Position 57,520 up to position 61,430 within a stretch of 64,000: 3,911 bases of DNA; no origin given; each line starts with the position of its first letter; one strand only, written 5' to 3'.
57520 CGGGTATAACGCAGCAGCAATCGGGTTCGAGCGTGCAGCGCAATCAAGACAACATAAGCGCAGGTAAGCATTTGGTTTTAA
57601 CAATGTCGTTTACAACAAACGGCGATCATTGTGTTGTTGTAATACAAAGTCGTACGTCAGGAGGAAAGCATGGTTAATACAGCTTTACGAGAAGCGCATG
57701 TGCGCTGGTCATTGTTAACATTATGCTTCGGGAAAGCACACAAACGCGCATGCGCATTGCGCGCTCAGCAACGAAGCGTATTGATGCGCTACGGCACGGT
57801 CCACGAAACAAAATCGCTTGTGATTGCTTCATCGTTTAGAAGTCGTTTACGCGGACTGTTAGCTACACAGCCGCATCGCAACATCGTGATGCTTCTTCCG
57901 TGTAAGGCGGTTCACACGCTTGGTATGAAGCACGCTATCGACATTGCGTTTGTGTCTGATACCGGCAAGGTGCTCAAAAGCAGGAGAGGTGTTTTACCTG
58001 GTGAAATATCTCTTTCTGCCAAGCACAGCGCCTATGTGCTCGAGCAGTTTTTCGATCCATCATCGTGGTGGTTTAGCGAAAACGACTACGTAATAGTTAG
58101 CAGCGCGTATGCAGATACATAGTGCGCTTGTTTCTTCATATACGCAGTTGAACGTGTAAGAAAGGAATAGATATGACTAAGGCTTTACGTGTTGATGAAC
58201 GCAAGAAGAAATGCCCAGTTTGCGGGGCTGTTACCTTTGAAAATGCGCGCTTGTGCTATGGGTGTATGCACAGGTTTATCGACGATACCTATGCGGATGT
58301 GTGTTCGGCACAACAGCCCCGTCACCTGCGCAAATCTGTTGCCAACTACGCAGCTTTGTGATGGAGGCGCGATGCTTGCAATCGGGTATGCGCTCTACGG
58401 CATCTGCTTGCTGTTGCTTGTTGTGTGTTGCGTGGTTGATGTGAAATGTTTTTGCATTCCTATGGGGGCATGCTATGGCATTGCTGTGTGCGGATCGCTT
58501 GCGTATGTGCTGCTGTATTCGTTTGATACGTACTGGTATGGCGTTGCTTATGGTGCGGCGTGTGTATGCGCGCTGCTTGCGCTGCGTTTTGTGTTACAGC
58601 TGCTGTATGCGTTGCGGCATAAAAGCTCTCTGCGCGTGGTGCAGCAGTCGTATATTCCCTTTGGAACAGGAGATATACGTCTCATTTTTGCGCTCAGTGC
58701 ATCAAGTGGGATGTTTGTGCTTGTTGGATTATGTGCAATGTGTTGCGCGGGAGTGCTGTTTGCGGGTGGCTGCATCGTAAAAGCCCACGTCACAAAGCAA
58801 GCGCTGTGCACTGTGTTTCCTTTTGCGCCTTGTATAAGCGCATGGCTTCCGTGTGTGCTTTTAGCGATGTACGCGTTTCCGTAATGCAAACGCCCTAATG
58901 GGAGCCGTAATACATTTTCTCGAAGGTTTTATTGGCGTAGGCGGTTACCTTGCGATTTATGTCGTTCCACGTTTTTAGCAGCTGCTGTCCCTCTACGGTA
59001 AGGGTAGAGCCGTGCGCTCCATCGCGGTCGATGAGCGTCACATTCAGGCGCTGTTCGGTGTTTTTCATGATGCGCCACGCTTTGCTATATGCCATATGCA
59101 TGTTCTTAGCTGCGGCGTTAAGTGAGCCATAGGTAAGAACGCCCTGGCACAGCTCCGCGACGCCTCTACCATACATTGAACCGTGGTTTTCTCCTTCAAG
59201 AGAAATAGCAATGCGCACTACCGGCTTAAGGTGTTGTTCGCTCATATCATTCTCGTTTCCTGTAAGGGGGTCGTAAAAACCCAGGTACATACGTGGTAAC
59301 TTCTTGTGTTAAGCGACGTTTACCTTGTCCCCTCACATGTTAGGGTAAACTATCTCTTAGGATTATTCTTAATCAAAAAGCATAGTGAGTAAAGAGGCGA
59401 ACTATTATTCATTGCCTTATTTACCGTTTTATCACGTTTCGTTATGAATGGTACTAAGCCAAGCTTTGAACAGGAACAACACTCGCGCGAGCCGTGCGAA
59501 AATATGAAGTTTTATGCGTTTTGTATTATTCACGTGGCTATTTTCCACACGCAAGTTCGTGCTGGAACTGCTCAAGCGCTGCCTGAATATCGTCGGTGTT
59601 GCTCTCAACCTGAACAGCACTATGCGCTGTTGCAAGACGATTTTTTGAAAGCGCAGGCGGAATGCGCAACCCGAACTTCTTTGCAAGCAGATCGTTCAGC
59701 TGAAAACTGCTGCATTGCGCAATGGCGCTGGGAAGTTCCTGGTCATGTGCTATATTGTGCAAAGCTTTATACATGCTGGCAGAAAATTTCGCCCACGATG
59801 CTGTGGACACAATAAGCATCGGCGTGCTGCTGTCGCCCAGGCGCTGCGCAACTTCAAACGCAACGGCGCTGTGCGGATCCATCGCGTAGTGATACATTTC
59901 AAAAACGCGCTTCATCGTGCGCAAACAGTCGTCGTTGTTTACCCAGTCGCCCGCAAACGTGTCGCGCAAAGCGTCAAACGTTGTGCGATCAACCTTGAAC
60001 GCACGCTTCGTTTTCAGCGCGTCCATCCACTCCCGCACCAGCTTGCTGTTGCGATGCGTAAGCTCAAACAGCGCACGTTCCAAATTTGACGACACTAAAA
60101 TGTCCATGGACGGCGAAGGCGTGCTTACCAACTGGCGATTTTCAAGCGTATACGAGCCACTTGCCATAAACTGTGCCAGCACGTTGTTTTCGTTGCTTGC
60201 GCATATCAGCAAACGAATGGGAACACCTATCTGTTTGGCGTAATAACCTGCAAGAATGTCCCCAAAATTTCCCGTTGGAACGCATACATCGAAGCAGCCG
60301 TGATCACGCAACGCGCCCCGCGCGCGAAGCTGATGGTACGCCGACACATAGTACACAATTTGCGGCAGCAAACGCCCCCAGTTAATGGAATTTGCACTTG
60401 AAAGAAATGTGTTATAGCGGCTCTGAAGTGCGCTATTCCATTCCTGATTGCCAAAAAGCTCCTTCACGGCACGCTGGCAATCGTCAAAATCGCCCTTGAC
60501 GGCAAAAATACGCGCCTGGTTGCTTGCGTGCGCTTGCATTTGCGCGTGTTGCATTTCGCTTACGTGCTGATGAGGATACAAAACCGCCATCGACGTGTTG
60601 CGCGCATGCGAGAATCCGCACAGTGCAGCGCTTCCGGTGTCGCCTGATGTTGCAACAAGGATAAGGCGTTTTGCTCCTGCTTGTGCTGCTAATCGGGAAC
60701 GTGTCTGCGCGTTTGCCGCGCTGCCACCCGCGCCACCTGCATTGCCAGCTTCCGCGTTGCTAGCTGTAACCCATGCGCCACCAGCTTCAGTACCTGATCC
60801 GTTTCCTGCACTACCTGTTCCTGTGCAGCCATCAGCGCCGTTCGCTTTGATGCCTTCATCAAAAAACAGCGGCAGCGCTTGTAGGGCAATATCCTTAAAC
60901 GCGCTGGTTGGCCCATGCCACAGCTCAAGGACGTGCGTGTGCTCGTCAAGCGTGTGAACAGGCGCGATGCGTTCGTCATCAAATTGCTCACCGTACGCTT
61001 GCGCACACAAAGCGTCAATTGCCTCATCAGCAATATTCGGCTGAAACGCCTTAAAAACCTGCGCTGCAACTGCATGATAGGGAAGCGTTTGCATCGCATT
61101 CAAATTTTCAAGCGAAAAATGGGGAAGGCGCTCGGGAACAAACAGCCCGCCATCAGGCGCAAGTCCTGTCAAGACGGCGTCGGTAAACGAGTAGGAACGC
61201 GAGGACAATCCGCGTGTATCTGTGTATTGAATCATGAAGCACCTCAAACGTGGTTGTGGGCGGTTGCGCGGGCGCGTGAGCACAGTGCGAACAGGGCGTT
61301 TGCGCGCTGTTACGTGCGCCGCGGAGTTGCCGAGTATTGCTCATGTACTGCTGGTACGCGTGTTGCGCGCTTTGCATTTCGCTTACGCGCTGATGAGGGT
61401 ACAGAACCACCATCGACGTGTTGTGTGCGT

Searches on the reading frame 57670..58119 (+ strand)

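Call 50: search_protein_families(library=pfam, proteins=[window:57670-58119:+], max_evalue=0.001)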
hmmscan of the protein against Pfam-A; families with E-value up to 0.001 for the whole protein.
window:57670-58119:+ (150 aa): 1 family
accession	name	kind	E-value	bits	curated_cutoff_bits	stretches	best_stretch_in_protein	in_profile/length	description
PF02643.20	DUF192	-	0.00015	22.3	27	1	51-125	4-77/96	Uncharacterized ACR, COG1430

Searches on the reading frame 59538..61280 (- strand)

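Call 50: search_protein_families(library=pfam, proteins=[window:59538-61280:-], max_evalue=0.001)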
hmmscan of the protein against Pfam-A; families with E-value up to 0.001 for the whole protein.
window:59538-61280:- (580 aa): 3 families
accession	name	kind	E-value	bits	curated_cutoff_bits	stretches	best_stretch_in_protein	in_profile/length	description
PF14821.11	Thr_synth_N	-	4.5e-22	78.4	25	1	18-96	1-79/79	Threonine synthase N terminus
PF00291.31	PALP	-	6.8e-13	49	35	1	194-484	48-286/295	Pyridoxal-phosphate dependent enzyme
PF24857.1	THR4_C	-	0.00074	20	27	1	471-512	1-46/85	Threonine synthase, C-terminal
